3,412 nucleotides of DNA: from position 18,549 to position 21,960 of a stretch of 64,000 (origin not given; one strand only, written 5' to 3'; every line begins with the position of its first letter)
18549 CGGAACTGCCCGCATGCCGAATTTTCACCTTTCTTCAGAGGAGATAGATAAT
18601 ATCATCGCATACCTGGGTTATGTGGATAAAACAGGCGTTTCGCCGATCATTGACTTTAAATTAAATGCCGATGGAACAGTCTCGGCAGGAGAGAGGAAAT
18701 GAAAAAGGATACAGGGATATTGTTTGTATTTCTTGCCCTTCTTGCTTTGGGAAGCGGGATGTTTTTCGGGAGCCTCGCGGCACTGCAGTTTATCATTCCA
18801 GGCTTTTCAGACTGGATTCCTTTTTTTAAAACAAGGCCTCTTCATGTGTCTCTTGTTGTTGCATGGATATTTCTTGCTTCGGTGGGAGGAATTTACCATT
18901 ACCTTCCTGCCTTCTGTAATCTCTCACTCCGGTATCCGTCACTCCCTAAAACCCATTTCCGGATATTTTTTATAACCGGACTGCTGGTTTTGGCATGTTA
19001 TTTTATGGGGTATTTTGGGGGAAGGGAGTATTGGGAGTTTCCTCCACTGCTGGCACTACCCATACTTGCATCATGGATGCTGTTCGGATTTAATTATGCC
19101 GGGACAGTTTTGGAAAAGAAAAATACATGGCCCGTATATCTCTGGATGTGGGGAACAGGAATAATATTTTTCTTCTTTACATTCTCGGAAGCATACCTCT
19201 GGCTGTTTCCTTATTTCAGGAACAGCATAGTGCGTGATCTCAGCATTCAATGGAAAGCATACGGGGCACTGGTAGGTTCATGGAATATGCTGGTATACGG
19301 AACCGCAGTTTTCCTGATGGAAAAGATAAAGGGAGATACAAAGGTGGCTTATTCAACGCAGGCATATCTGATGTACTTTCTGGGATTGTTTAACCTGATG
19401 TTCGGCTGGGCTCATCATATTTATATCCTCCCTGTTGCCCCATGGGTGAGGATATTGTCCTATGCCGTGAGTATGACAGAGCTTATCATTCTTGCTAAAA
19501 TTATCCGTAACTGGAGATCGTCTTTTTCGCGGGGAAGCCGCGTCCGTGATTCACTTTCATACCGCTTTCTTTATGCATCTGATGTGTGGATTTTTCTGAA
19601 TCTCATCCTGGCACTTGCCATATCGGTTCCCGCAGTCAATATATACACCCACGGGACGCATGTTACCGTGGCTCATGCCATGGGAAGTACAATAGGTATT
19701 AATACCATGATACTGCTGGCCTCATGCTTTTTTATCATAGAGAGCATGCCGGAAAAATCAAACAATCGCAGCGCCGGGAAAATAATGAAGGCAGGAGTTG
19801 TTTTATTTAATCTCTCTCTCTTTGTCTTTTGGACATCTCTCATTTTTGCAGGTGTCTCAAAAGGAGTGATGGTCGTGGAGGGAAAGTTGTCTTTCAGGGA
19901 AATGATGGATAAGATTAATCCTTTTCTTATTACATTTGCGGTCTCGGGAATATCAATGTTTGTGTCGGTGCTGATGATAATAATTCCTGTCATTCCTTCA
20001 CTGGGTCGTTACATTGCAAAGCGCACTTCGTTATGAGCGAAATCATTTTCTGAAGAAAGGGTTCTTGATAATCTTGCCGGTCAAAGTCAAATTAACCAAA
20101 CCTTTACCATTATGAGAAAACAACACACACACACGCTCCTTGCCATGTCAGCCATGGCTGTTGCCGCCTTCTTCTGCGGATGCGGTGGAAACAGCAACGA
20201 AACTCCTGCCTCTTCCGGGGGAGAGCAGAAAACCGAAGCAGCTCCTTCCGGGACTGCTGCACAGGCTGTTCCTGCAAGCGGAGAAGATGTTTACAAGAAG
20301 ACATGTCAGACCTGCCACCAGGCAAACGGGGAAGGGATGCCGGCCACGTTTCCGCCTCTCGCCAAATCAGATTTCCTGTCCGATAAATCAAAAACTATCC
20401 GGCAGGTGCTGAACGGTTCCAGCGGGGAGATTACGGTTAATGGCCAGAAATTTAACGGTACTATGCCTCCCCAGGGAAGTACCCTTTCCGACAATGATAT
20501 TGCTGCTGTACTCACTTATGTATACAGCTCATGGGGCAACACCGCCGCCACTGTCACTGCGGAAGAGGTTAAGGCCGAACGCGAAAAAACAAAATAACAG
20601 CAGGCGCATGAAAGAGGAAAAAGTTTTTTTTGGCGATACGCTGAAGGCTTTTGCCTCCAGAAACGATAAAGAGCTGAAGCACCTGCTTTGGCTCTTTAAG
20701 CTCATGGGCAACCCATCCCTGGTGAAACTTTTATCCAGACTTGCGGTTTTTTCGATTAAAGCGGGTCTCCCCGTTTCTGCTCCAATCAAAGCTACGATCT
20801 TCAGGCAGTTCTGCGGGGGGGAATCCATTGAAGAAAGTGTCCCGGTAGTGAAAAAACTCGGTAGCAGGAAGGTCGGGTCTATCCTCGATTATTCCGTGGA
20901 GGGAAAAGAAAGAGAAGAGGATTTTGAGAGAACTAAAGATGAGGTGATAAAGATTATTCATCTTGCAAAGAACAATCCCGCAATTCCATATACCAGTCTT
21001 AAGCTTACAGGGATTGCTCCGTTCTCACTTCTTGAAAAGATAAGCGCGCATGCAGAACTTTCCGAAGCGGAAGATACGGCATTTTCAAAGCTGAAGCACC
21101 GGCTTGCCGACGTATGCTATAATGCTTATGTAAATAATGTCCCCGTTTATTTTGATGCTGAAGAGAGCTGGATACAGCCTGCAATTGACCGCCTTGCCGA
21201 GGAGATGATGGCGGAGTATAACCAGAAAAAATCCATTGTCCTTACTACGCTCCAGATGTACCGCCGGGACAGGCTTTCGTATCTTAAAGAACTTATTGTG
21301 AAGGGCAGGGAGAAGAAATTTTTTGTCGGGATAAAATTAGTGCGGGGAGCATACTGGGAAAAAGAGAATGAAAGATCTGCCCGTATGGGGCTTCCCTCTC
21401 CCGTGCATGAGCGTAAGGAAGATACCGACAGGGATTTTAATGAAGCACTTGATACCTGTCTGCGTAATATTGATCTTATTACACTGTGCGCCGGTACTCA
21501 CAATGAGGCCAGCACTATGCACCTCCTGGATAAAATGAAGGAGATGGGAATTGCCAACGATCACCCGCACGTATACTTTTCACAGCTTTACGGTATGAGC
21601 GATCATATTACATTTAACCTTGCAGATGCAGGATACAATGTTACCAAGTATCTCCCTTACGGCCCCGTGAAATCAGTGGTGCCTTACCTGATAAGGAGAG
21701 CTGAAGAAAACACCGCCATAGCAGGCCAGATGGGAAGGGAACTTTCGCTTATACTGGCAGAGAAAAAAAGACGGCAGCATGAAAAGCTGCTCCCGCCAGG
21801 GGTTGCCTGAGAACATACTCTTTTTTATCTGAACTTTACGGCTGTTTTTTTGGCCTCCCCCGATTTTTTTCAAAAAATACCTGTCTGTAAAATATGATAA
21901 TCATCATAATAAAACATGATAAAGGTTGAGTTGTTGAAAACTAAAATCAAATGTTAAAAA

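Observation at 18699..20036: The NorB-like heme-copper-oxidase subunit lacks two of the six canonical histidine ligands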

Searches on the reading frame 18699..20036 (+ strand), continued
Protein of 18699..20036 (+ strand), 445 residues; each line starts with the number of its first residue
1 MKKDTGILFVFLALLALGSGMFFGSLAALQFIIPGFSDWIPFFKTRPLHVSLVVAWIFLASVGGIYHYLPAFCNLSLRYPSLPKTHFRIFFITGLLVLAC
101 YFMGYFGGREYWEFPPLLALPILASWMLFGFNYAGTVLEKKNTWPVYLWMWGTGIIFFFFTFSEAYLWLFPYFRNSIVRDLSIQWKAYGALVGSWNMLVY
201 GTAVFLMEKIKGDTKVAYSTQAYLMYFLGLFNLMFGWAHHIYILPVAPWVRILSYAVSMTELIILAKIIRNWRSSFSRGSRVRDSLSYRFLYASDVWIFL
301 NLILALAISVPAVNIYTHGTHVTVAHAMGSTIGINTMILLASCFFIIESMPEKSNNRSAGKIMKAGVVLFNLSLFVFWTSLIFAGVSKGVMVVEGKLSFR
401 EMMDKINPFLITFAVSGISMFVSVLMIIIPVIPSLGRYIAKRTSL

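Call 76: search_protein_families(library=pfam, proteins=[L019:97-1908:+, L019:1975-3021:+, L019:3076-4341:+, L019:4335-5075:+, L019:5032-5868:+, L019:5955-6740:+, L019:6841-7578:+, L019:7588-8004:+], max_evalue=0.00001)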
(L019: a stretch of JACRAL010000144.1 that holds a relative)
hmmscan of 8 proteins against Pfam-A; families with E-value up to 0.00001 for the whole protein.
L019:97-1908:+ (603 aa): 1 family
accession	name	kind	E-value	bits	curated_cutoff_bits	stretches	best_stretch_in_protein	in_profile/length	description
PF18764.7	nos_propeller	-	4.6e-35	119.8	30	1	379-449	1-71/71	Nitrous oxide reductase propeller repeat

L019:1975-3021:+ (348 aa): 1 family
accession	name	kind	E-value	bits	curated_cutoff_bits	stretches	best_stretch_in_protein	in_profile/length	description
PF05573.18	NosL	-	6.7e-13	49.6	24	1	233-339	7-125/131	NosL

L019:3076-4341:+ (421 aa): 2 families
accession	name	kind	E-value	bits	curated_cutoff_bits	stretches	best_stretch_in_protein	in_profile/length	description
PF13229.12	Beta_helix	-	4.3e-45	153.6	25.9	3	170-325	1-158/158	Right handed beta helix region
PF05048.19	NosD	-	1.8e-35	122.8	23.6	2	168-352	15-211/212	Periplasmic copper-binding protein (NosD)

L019:4335-5075:+ (246 aa): 3 families
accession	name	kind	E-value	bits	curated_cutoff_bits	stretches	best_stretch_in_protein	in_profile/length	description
PF00005.33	ABC_tran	-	1.7e-29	103.6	25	1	17-161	1-136/137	ABC transporter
PF13304.12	AAA_21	-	1.2e-13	52.2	27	1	130-194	234-301/304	AAA domain, putative AbiEii toxin, Type IV TA system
PF02463.25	SMC_N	-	1.4e-06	28.3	40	0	26-47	23-44/220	RecF/RecN/SMC N terminal domain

L019:5032-5868:+ (278 aa): 1 family
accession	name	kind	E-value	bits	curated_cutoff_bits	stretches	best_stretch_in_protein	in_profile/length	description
PF12679.13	ABC2_membrane_2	-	9.3e-11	41.9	27.2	1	91-270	99-279/283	ABC-2 family transporter protein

L019:5955-6740:+ (261 aa): 2 families
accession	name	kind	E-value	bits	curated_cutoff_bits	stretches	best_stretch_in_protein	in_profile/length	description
PF00027.35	cNMP_binding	-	1.6e-20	73.3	27.5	1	66-151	4-89/89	Cyclic nucleotide-binding domain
PF13545.12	HTH_Crp_2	-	1.6e-12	47.6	27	1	183-255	1-69/70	Crp-like helix-turn-helix domain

L019:6841-7578:+ (245 aa): 2 families
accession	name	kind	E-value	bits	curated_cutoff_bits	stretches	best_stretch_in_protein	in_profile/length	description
PF00027.35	cNMP_binding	-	1.6e-18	66.8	27.5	1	46-133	2-89/89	Cyclic nucleotide-binding domain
PF13545.12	HTH_Crp_2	-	2.1e-08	34.5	27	1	168-235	4-68/70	Crp-like helix-turn-helix domain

L019:7588-8004:+ (138 aa): 2 families
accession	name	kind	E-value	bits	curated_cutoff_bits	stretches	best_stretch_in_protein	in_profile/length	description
PF13442.11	Cytochrome_CBB3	-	8e-10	39.4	27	1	41-113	2-68/68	Cytochrome C oxidase, cbb3-type, subunit III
PF00034.26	Cytochrom_C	-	1.2e-09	39.8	21.3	1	43-116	2-89/90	Cytochrome c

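Call 78: search_protein_families(library=pfam, proteins=[L030:9319-10200:-, L030:10191-10865:-, L030:11253-12029:-, L030:12120-13079:-, L030:13076-13774:-, L030:13771-15264:-, L030:15295-17256:-, L025:10344-13970:-, L025:13973-14827:-, L025:474-1514:+], max_evalue=0.00001)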
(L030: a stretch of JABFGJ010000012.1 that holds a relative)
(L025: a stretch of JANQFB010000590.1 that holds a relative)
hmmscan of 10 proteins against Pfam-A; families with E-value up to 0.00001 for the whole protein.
L030:9319-10200:- (293 aa): 2 families
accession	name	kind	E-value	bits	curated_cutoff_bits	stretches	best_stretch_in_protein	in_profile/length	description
PF00005.33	ABC_tran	-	8.8e-33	114.2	25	1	23-164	4-137/137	ABC transporter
PF02463.25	SMC_N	-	2.8e-06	27.3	40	0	26-206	20-209/220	RecF/RecN/SMC N terminal domain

L030:10191-10865:- (224 aa): 1 family
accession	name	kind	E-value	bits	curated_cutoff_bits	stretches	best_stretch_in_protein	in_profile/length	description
PF00528.27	BPD_transp_1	-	4.3e-19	69.4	26.4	1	26-214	2-171/184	Binding-protein-dependent transport system inner membrane component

L030:11253-12029:- (258 aa): 2 families
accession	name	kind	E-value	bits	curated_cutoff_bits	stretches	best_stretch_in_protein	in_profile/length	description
PF13531.11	SBP_bac_11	-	1.8e-45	155.9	25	1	33-253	1-227/227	Bacterial extracellular solute-binding protein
PF01547.30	SBP_bac_1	-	3.1e-06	27.8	26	0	44-94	9-64/307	Bacterial extracellular solute-binding protein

L030:12120-13079:- (319 aa): 1 family
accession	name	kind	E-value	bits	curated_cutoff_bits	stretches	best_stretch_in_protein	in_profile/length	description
PF02665.19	Nitrate_red_gam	-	9.2e-61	205.7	22.9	1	83-298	1-216/217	Nitrate reductase gamma subunit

L030:13076-13774:- (232 aa): 0 families

L030:13771-15264:- (497 aa): 5 families
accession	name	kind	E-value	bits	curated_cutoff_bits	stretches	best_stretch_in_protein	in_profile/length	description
PF13247.11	Fer4_11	-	2.2e-36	124.5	26.2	1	176-272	2-99/100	4Fe-4S dicluster domain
PF14711.11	Nitr_red_bet_C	-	1.1e-15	57.4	27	1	360-431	3-73/81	Respiratory nitrate reductase beta C-terminal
PF13237.11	Fer4_10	-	2.1e-11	44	25.5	1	179-228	4-53/53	4Fe-4S dicluster domain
PF12838.12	Fer4_7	-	9.6e-10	39.2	27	1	184-230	2-51/52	4Fe-4S dicluster domain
PF12797.12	Fer4_2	-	4.1e-07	30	24.5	0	9-27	3-21/22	4Fe-4S binding domain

L030:15295-17256:- (653 aa): 2 families
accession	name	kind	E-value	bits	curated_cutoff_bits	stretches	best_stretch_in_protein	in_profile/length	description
PF00384.28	Molybdopterin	-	3.5e-20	72.8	24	1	92-246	237-353/353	Molybdopterin oxidoreductase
PF01568.27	Molydop_binding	-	3.2e-19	69.4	26.8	1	504-599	4-83/110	Molydopterin dinucleotide binding domain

L025:10344-13970:- (1208 aa): 2 families
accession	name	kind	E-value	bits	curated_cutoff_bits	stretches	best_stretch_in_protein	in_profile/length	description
PF00384.28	Molybdopterin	-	7.9e-62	209.8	24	1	91-808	1-353/353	Molybdopterin oxidoreductase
PF01568.27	Molydop_binding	-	2.8e-18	66.4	26.8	1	1064-1170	4-99/110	Molydopterin dinucleotide binding domain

L025:13973-14827:- (284 aa): 2 families
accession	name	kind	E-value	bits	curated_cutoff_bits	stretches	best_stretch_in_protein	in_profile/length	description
PF00034.26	Cytochrom_C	-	2.7e-17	64.3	21.3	1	26-112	3-88/90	Cytochrome c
PF13442.11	Cytochrome_CBB3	-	3.4e-10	40.6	27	1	23-110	2-68/68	Cytochrome C oxidase, cbb3-type, subunit III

L025:474-1514:+ (346 aa): 1 family
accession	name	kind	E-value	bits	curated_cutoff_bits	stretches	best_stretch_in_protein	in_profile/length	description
PF03150.19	CCP_MauG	-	6.2e-32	111.7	25.6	1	63-197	2-147/149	Di-haem cytochrome c peroxidase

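Call 81: find_homologous_proteins(query=L044:3686-5032:+, max_evalue=1e-30)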
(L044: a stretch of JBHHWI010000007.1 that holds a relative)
Query L044:3686-5032:+ (449 aa): 2818 proteins with E <= 1e-30 among 8000 candidates; the best 120 are listed.
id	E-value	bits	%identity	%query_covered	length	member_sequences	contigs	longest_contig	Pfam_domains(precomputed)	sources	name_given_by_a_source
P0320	1.9e-298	1008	100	100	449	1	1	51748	PF00115.26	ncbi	ncbi:MAG: cbb3-type cytochrome c oxidase subunit I [Woeseia sp.]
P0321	6.2e-261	884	88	100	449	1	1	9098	PF00115.26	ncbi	ncbi:MAG: cbb3-type cytochrome c oxidase subunit I [Woeseia sp.]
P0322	2.6e-252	856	83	100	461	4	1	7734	PF00115.26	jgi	-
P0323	4.5e-249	845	82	99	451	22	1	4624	PF00115.26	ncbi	-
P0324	4.7e-248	842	82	99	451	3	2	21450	PF00115.26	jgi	jgi:nitric oxide reductase subunit B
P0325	7.4e-248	841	83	100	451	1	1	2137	PF00115.26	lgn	-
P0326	1.7e-247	840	81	100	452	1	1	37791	PF00115.26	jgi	jgi:nitric oxide reductase subunit B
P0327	3.4e-247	839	81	100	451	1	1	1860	PF00115.26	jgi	jgi:nitric oxide reductase subunit B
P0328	8.5e-247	838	80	100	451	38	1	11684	PF00115.26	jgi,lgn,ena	jgi:nitric oxide reductase subunit B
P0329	1.9e-246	837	83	99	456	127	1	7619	PF00115.26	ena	-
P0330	2.3e-246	836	81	100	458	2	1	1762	PF00115.26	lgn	-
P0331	4.3e-246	835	82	100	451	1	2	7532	PF00115.26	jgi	jgi:nitric oxide reductase subunit B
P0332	6.0e-246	835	81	100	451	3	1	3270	PF00115.26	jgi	-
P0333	8.9e-246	834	80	100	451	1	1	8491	PF00115.26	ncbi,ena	-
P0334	1.7e-245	833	80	100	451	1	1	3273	PF00115.26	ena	-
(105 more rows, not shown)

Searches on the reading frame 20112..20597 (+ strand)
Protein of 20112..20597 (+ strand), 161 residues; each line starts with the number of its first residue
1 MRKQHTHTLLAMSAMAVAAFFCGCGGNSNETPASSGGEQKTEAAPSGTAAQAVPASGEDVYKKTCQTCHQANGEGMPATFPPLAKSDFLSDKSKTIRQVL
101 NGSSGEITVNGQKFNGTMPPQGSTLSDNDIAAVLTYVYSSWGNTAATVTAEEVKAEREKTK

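Call 3: search_protein_families(library=pfam, proteins=[window:20112-20597:+], max_evalue=0.01)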
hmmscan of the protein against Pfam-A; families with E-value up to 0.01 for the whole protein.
window:20112-20597:+ (161 aa): 2 families
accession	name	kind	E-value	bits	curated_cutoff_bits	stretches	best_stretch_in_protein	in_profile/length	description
PF13442.11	Cytochrome_CBB3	-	1.4e-12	48.2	27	1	54-137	3-68/68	Cytochrome C oxidase, cbb3-type, subunit III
PF00034.26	Cytochrom_C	-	1.2e-11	46.2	21.3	1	55-140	2-89/90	Cytochrome c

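Call 4: search_protein_families(library=ncbifam, proteins=[window:20112-20597:+], max_evalue=0.01)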
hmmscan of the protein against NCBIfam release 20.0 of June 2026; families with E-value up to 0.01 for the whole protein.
window:20112-20597:+ (161 aa): 9 families
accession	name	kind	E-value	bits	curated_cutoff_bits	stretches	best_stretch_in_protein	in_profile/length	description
TIGR00782.1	ccoP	equivalog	2.5e-09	36.8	179.95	1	49-142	102-194/285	cytochrome-c oxidase, cbb3-type subunit III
NF011054.0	PRK14486.1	equivalog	1e-07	31.8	447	1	16-139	178-289/294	putative bifunctional cbb3-type cytochrome c oxidase subunit II/cytochrome c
NF045774.1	cytochro_C551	exception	3e-07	30.4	118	1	10-101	5-83/110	cytochrome c551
NF045773.1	cytochro_C550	exception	1e-05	25.4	125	1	18-106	19-98/118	cytochrome c550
TIGR02603.1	CxxCH_TIGR02603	domain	4.4e-05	23.5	68.15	1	55-103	4-51/134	putative heme-binding domain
NF045930.1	Cytc6PetJCyano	equivalog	4.4e-05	23.4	135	1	49-139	23-104/110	cytochrome c6 PetJ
NF050122.1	bc1_QcrC_actin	exception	0.00012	21.5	200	1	44-83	35-69/253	cytochrome bc1 complex diheme cytochrome c subunit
NF058595.1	invert_tail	domain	0.0015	18.9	37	1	3-50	51-92/113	lipo-invert putative C-terminal anchoring domain-containing protein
TIGR03872.1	cytochrome_MoxG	equivalog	0.0038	17.4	147.8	1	50-140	41-121/133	cytochrome c(L), periplasmic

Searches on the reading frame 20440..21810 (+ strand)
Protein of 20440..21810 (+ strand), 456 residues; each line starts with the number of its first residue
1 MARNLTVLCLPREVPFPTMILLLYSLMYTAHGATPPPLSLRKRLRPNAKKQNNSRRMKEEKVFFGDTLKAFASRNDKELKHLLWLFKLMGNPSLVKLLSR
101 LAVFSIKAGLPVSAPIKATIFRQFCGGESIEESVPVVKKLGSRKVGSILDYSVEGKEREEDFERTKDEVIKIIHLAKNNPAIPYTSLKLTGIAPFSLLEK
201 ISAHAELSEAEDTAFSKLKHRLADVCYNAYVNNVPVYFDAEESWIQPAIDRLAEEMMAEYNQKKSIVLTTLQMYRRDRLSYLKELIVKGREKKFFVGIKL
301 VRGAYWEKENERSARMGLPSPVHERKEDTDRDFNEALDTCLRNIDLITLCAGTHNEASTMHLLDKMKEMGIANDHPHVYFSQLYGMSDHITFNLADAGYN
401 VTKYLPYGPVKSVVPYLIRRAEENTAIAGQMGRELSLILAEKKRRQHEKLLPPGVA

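Call 3: search_protein_families(library=pfam, proteins=[window:20440-21810:+], max_evalue=0.01)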
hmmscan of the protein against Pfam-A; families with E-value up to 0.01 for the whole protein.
window:20440-21810:+ (456 aa): 1 family
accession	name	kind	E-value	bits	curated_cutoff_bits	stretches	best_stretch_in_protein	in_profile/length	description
PF01619.24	Pro_dh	-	4e-75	253.4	27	1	137-431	5-276/278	Proline dehydrogenase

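Call 4: search_protein_families(library=ncbifam, proteins=[window:20440-21810:+], max_evalue=0.01)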
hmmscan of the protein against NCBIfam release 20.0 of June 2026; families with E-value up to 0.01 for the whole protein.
window:20440-21810:+ (456 aa): 3 families
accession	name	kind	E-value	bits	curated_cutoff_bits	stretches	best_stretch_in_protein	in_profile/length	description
NF008869.0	PRK11904.1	equivalog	1.1e-21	76.5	747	1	122-426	178-475/1042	bifunctional proline dehydrogenase/L-glutamate gamma-semialdehyde dehydrogenase PutA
NF045947.1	ProDh_Thermus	equivalog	1e-16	61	500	1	120-423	31-292/307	proline dehydrogenase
NF008772.0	PRK11809.1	equivalog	2.1e-08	32.3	1750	1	200-427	329-563/1318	trifunctional transcriptional regulator/proline dehydrogenase/L-glutamate gamma-semialdehyde dehydrogenase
